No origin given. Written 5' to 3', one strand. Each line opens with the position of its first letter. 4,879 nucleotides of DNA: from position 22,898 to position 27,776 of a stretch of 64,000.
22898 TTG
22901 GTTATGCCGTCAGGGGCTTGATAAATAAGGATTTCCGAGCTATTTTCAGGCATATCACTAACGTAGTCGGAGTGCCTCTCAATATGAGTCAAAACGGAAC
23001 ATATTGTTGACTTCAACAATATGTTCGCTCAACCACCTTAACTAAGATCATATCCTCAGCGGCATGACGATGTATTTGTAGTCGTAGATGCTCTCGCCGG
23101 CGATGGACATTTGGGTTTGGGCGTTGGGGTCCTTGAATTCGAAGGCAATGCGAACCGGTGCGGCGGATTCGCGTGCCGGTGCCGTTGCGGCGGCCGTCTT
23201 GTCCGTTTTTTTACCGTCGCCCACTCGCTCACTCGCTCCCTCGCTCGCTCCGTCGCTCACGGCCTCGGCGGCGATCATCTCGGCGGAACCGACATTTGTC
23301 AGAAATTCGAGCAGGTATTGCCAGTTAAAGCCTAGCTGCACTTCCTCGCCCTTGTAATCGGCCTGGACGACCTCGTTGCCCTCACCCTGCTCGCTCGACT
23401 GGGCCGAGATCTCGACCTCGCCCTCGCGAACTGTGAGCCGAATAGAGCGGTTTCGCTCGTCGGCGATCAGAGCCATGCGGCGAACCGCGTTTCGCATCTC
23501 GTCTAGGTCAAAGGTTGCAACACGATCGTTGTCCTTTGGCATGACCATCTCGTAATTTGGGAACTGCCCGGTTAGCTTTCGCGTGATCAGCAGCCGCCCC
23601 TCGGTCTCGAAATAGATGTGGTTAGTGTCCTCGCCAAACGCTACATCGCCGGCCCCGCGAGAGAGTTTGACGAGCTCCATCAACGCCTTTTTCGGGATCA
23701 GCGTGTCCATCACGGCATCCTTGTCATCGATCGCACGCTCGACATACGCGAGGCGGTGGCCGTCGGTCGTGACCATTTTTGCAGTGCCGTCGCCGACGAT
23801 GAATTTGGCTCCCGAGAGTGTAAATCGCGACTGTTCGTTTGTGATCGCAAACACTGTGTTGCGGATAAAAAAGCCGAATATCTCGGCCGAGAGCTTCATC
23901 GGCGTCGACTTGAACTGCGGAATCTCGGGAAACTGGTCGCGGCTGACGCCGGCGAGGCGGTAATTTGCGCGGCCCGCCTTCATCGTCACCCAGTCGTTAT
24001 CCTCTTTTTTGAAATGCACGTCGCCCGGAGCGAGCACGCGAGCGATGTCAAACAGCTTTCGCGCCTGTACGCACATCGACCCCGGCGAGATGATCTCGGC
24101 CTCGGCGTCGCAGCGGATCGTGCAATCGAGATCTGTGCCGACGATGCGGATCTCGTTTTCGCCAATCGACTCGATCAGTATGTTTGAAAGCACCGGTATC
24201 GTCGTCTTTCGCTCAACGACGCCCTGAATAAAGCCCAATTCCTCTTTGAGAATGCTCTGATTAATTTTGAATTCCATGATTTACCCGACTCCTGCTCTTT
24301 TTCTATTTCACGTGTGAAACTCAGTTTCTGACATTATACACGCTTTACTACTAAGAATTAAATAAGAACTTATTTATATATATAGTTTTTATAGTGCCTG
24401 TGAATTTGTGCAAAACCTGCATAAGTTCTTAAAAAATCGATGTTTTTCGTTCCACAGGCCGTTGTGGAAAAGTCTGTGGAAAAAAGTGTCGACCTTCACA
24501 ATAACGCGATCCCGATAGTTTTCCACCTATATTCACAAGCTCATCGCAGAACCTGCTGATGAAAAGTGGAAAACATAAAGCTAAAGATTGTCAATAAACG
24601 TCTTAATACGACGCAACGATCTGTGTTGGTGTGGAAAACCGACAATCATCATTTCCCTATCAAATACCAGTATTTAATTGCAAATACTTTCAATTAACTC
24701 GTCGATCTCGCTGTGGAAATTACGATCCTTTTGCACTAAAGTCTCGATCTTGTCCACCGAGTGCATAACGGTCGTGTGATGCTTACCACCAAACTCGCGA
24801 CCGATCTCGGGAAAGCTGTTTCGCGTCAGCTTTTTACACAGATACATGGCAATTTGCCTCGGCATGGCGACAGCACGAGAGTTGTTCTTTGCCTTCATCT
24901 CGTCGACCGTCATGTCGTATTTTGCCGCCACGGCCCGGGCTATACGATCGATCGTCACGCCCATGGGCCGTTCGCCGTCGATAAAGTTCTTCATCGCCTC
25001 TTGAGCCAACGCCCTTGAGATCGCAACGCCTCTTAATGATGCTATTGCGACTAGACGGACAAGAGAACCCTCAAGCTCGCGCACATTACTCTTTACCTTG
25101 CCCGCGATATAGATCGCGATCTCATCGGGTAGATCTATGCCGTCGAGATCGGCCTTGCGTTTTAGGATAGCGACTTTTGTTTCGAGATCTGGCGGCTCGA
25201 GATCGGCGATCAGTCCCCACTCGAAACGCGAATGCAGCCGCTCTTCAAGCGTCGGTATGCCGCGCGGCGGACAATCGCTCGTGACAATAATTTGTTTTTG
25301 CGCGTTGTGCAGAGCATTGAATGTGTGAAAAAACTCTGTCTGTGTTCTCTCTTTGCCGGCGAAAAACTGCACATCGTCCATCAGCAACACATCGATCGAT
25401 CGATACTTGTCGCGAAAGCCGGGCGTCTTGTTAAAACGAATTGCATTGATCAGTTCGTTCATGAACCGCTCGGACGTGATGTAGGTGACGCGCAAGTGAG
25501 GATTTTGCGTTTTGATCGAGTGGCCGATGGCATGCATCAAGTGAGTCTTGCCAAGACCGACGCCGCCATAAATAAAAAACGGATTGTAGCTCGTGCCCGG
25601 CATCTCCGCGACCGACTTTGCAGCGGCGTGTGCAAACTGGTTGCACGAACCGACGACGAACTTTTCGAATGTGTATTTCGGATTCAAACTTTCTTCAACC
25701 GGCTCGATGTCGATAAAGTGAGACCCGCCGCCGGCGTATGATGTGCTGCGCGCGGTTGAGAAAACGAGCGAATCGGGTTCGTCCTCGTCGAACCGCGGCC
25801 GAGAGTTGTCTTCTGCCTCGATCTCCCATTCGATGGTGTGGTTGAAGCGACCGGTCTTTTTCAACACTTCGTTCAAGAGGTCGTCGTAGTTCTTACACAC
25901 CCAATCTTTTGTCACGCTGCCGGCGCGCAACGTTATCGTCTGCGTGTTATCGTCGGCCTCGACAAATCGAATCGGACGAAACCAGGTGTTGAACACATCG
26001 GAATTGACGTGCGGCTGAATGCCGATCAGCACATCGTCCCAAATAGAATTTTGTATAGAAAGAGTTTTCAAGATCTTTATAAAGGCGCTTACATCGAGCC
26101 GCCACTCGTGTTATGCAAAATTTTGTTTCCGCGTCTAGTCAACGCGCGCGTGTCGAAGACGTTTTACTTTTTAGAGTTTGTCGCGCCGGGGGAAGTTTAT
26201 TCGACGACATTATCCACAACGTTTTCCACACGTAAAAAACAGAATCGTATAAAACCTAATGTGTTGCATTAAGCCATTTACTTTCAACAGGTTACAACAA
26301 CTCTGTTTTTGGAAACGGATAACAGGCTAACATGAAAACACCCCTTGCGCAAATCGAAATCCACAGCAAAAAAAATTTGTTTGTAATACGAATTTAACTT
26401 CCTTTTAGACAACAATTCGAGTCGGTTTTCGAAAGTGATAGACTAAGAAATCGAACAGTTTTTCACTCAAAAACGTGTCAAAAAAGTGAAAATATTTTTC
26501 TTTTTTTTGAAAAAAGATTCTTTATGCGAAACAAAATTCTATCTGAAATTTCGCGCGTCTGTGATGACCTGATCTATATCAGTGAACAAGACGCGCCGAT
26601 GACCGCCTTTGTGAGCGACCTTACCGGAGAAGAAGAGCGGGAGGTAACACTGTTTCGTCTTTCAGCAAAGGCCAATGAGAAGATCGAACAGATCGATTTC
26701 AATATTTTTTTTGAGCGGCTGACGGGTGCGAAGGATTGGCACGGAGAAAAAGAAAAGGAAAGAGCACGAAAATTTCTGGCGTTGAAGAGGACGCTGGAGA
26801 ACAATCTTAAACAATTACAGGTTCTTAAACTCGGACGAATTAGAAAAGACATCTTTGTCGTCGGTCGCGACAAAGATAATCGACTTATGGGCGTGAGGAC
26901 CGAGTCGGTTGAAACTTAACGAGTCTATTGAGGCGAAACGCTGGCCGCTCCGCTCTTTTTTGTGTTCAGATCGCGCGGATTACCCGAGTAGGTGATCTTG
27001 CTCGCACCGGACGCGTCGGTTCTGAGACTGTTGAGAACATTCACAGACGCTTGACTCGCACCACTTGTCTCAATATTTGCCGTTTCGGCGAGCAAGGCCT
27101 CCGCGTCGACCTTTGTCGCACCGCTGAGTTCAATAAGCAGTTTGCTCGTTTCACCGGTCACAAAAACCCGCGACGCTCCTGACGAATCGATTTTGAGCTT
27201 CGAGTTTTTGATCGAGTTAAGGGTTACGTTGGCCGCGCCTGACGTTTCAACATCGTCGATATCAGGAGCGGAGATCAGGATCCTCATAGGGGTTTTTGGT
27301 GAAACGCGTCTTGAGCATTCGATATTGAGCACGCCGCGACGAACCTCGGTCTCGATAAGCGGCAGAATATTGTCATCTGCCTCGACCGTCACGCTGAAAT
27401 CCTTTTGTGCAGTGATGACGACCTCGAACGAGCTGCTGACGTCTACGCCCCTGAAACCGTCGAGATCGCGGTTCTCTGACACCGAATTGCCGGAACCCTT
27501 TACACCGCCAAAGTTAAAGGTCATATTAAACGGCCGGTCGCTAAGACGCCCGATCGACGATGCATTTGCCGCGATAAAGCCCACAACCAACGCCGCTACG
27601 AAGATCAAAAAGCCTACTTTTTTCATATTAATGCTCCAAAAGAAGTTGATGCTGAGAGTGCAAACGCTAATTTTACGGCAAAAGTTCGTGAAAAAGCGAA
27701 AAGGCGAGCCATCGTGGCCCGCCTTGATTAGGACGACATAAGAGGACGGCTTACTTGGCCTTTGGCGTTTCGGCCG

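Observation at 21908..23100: rhuM cassette inserted at the 3' end of dnaN, bracketed by a perfect 53-bp direct repeat that begins exactly at the dnaN stop codon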

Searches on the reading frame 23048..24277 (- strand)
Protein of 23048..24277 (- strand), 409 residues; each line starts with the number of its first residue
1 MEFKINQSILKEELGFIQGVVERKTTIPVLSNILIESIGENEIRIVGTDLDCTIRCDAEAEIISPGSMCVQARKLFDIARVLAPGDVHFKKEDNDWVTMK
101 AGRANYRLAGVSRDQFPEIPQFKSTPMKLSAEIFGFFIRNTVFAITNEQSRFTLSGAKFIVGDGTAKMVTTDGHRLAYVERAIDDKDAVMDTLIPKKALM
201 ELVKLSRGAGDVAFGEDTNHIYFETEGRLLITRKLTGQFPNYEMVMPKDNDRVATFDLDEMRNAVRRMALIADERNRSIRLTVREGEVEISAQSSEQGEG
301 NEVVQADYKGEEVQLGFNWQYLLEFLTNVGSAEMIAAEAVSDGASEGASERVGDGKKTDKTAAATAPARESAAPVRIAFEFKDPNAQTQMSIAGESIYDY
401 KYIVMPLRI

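Call 6: search_protein_families(library=pfam, proteins=[window:23048-24277:-], max_evalue=0.01)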
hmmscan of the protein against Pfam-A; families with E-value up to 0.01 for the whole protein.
window:23048-24277:- (409 aa): 3 families
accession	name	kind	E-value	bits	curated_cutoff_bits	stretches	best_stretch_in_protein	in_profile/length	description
PF02768.20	DNA_pol3_beta_3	-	8.6e-24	84.1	27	1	245-331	3-89/121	DNA polymerase III beta subunit, C-terminal domain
PF00712.24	DNA_pol3_beta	-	1.8e-21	76.9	24.4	1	1-120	1-120/120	DNA polymerase III beta subunit, N-terminal domain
PF02767.21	DNA_pol3_beta_2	-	2.7e-18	66.8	27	1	131-241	4-116/116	DNA polymerase III beta subunit, central domain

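Call 10: find_encoding_contigs(protein=window:23048-24277:-, flank=6000, max_places=10)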
Protein window:23048-24277:- (409 aa): no gene with exactly this product is on record in the collection.

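Call 13: find_related_loci(query=window:23048-24277:-, collection=genome_contigs, flank=6000)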
Query window:23048-24277:- (409 aa) in genome_contigs; peptide patterns used: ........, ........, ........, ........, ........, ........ (x = any residue, [..] = any of these).
590 stretches matched a pattern; 557 encode a relative of the query (tblastn E <= 1e-3); the best 80 are kept; 80 distinct loci.
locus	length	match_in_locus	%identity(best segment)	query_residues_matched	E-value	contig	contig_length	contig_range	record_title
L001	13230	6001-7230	92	1-409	0e+0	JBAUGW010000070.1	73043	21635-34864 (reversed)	MAG: Pyrinomonadaceae bacterium isolate MFD03269_ilm_asm_bin25 k127_23268, whole genome shotgun sequence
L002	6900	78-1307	90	1-409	0e+0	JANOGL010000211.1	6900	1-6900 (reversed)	MAG: Acidobacteriota bacterium isolate SOY_64_metabat_19 SOY_64_k141_839057, whole genome shotgun sequence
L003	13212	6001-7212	86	1-409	0e+0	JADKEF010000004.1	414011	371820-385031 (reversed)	MAG: Acidobacteria bacterium isolate OdNW_18-Q3-R42-56_MAXAC.155 tig00002106-10-4134160, whole genome shotgun sequence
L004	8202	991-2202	85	1-409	0e+0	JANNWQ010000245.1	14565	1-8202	MAG: Acidobacteriota bacterium isolate VAR_34_metabat_330 VAR_34_k141_2531870, whole genome shotgun sequence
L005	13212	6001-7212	82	1-409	0e+0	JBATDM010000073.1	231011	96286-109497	MAG: Pyrinomonadaceae bacterium isolate MFD10475_ilm_asm_bin22 k127_246398, whole genome shotgun sequence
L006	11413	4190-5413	84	1-409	0e+0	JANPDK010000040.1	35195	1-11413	MAG: Acidobacteriota bacterium isolate VAR_78_metabat_396_sub VAR_78_k141_2858388, whole genome shotgun sequence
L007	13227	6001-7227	79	1-409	0e+0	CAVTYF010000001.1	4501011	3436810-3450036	MAG: uncultured Acidobacteriota bacterium isolate MFD04651.bin.2.34 genome assembly, contig: contig_1, whole genome shot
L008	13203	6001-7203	80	1-409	0e+0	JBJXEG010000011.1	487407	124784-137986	MAG: Pyrinomonadaceae bacterium isolate P.bin.181 k127_4071804, whole genome shotgun sequence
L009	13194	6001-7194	79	1-409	0e+0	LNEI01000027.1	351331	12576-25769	MAG: Acidobacteria bacterium Ga0077534 Ga0077534_124.1, whole genome shotgun sequence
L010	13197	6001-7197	79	1-409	0e+0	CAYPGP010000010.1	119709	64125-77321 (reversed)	MAG TPA_asm: uncultured Chloracidobacterium sp. isolate binchicken_co105_75 genome assembly, contig: NODE_143_length_119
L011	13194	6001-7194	79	1-409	0e+0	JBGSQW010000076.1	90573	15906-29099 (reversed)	MAG: Pyrinomonadaceae bacterium isolate JTS-AC342 k141_3341079, whole genome shotgun sequence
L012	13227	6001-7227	79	1-409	0e+0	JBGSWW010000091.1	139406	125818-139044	MAG: Pyrinomonadaceae bacterium isolate JTS-RE5 k141_11131415, whole genome shotgun sequence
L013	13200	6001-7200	78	1-409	0e+0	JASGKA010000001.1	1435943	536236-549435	MAG: Pyrinomonadaceae bacterium isolate 5N531 JMF-2111-06-0005.ont.bin.531_0, whole genome shotgun sequence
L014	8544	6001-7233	80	1-409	0e+0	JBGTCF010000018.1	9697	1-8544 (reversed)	MAG: Pyrinomonadaceae bacterium isolate JTS-RE113 k141_4701267, whole genome shotgun sequence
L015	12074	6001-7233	79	1-409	0e+0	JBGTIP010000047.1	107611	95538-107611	MAG: Pyrinomonadaceae bacterium isolate JTS-RE267 k141_2798723, whole genome shotgun sequence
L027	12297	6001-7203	79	1-409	0e+0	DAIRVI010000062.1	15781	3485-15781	MAG TPA_asm: Pyrinomonadaceae bacterium isolate CTOTU26086 NODE_1625_length_15781_cov_10.473165, whole genome shotgun se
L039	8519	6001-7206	78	1-409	0e+0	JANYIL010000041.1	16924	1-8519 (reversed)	MAG: Chloracidobacterium sp. isolate GL140_2_metabinner_68 GL140_2_k141_876289, whole genome shotgun sequence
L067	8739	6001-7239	70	1-409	0e+0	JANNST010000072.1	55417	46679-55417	MAG: Chloracidobacterium sp. isolate SOY_31_metabat_163 SOY_31_k141_508598, whole genome shotgun sequence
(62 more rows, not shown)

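Call 25: search_protein_families(library=pfam, proteins=[L027:7278-8120:+, L039:7294-8139:+, L067:7269-7778:+, L002:1479-2426:+, L002:2482-2694:+, L002:2944-3660:-, L039:8276-8518:+], max_evalue=0.01)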
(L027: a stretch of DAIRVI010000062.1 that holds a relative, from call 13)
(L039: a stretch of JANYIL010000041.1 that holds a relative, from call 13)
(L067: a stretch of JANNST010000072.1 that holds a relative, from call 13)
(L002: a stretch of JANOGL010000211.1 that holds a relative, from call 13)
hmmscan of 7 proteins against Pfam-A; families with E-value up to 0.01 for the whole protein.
L027:7278-8120:+ (280 aa): 1 family
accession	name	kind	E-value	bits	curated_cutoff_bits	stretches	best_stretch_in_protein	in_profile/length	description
PF02498.22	Bro-N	-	1.7e-09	38.6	25.6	1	22-112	9-94/96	BRO family, N-terminal domain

L039:7294-8139:+ (281 aa): 1 family
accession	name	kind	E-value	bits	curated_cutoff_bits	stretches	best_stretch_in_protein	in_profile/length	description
PF02498.22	Bro-N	-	9e-08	33.1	25.6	1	22-107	9-86/96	BRO family, N-terminal domain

L067:7269-7778:+ (169 aa): 0 families

L002:1479-2426:+ (315 aa): 0 families

L002:2482-2694:+ (70 aa): 0 families

L002:2944-3660:- (238 aa): 1 family
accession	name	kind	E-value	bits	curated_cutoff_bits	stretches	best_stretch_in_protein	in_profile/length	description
PF03483.22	B3_4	-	2.4e-20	73.3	29.3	1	64-195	2-130/174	B3/4 domain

L039:8276-8518:+ (81 aa): 1 family
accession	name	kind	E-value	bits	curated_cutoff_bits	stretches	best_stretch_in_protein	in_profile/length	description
PF17278.7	DUF5343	-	7.6e-27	94.7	27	1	5-81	1-76/140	Family of unknown function (DUF5343)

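Call 26: search_protein_families(library=padloc, proteins=[L027:7278-8120:+, L067:7269-7778:+, L002:1479-2426:+], max_evalue=0.01)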
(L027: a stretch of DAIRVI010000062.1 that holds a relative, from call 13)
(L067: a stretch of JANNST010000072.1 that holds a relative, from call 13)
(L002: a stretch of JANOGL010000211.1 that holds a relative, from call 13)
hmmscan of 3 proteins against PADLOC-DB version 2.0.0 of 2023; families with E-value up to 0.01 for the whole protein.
L027:7278-8120:+ (280 aa): 4 families
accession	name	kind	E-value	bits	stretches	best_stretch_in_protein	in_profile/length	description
PDLC04919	PDC-S13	-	9.1e-112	370.9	1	1-275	1-278/281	-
PDLC03083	Specificity_I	-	7.4e-43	144.6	1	18-277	12-276/717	Type I specificity subunit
PDLC04871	PDC-S05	-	2.2e-24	84.2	1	5-127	6-129/468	-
PDLC04918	PDC-S13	-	2e-18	65.2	2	13-98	12-101/214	-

L067:7269-7778:+ (169 aa): 0 families

L002:1479-2426:+ (315 aa): 0 families

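Call 86: search_protein_families(library=pfam, proteins=[L027:8478-10328:+, L027:10412-11152:-, L027:11458-12222:+, L002:3688-4668:-, L002:5294-6052:-, L001:7282-8220:+], max_evalue=0.001)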
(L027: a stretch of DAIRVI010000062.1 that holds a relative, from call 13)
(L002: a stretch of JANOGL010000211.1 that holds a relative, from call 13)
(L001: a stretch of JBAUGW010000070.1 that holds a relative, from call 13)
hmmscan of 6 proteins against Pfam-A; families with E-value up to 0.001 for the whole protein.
L027:8478-10328:+ (616 aa): 6 families
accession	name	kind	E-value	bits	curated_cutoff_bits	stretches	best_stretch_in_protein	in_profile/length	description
PF13175.12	AAA_15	-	4.7e-26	92.7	32.1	1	22-409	15-374/374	AAA ATPase domain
PF13304.12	AAA_21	-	7.5e-14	52.9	27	1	32-410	1-304/304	AAA domain, putative AbiEii toxin, Type IV TA system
PF20469.4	OLD-like_TOPRIM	-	3e-12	47.3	23.2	1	455-519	1-67/67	Overcoming lysogenization defect protein-like, TOPRIM domain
PF02463.25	SMC_N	-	1.9e-11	44.3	40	1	3-61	2-55/220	RecF/RecN/SMC N terminal domain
PF13476.12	AAA_23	-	2.6e-05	25.4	27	1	5-123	1-86/201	AAA domain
PF00005.33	ABC_tran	-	0.00048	21.2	25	0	35-56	16-37/137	ABC transporter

L027:10412-11152:- (246 aa): 4 families
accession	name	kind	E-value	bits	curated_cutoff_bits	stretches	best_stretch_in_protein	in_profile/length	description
PF03544.19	TonB_C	-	2e-12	47.8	24.6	1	171-243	4-77/79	Gram-negative bacterial TonB protein C-terminal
PF08239.17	SH3_3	-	3.8e-10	40.2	27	1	31-78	3-52/54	Bacterial SH3 domain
PF06347.19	SH3_4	-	8.9e-05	22.6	24.1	1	29-78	3-53/56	Bacterial SH3 domain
PF22807.2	TrAA12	-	0.00015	20.7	30.9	1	98-153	386-442/463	TrAA12-like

L027:11458-12222:+ (254 aa): 1 family
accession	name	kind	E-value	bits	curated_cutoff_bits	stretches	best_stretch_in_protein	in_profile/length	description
PF02517.21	Rce1-like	-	6.3e-09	36.4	22.4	1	133-242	6-90/93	Type II CAAX prenyl endopeptidase Rce1-like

L002:3688-4668:- (326 aa): 1 family
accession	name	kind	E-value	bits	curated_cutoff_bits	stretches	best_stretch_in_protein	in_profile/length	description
PF00487.30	FA_desaturase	-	5.6e-26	92.3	29.7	1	85-306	6-238/253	Fatty acid desaturase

L002:5294-6052:- (252 aa): 2 families
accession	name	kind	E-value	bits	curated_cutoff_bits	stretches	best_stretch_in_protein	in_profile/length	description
PF04542.20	Sigma70_r2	-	2.9e-17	62.6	24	1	41-107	1-69/71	Sigma-70 region 2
PF12645.13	HTH_16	-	1.7e-05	25.3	22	1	24-82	1-65/65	Helix-turn-helix domain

L001:7282-8220:+ (312 aa): 0 families

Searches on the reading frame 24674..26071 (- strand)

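Call 6: search_protein_families(library=pfam, proteins=[window:24674-26071:-], max_evalue=0.01)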
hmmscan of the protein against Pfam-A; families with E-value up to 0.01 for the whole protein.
window:24674-26071:- (465 aa): 8 families
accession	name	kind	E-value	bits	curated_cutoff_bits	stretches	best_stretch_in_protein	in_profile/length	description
PF00308.24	Bac_DnaA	-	1.5e-71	240.3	23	1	129-289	1-161/162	Bacterial DnaA ATPAse domain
PF08299.17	Bac_DnaA_C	-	3.6e-28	97.8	31.5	1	374-442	1-69/69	Bacterial dnaA protein helix-turn-helix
PF11638.13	DnaA_N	-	1.1e-11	44.6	24.6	1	8-71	1-64/65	DnaA N-terminal domain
PF22688.2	Hda_lid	-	2.1e-06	28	27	1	297-340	2-45/65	Hda, lid domain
PF01695.23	IstB_IS21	-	2.9e-06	27.4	24.1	1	166-267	96-194/238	IstB-like ATP binding protein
PF00004.35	AAA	-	0.00029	21.7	21.2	1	167-282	3-126/131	ATPase family associated with various cellular activities (AAA)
PF01637.24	ATPase_2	-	0.0049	17.1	33.2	0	160-265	18-116/225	ATPase domain predominantly from Archaea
PF07693.20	KAP_NTPase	-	0.0056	16.4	20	0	144-200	2-58/293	KAP family P-loop domain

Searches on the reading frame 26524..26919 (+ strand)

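Call 6: search_protein_families(library=pfam, proteins=[window:26524-26919:+], max_evalue=0.01)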
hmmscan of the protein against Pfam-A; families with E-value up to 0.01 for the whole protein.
window:26524-26919:+ (131 aa): 2 families
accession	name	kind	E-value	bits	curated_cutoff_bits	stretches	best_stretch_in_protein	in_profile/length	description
PF07924.16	NuiA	-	1.1e-27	97.2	22.1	1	4-131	2-130/130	Nuclease A inhibitor-like protein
PF23151.1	NuiA_2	-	0.0003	21.4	27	1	4-129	41-154/154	NuiA-like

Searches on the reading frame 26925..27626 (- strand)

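Call 47: search_protein_families(library=pfam, proteins=[window:26925-27626:-], max_evalue=0.001)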
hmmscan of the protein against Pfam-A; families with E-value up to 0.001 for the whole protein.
window:26925-27626:- (233 aa): 1 family
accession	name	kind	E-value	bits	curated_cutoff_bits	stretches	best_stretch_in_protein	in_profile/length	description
PF10988.14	DUF2807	-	2.3e-31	109.4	24.2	1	58-217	2-181/181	Putative auto-transporter adhesin, head GIN domain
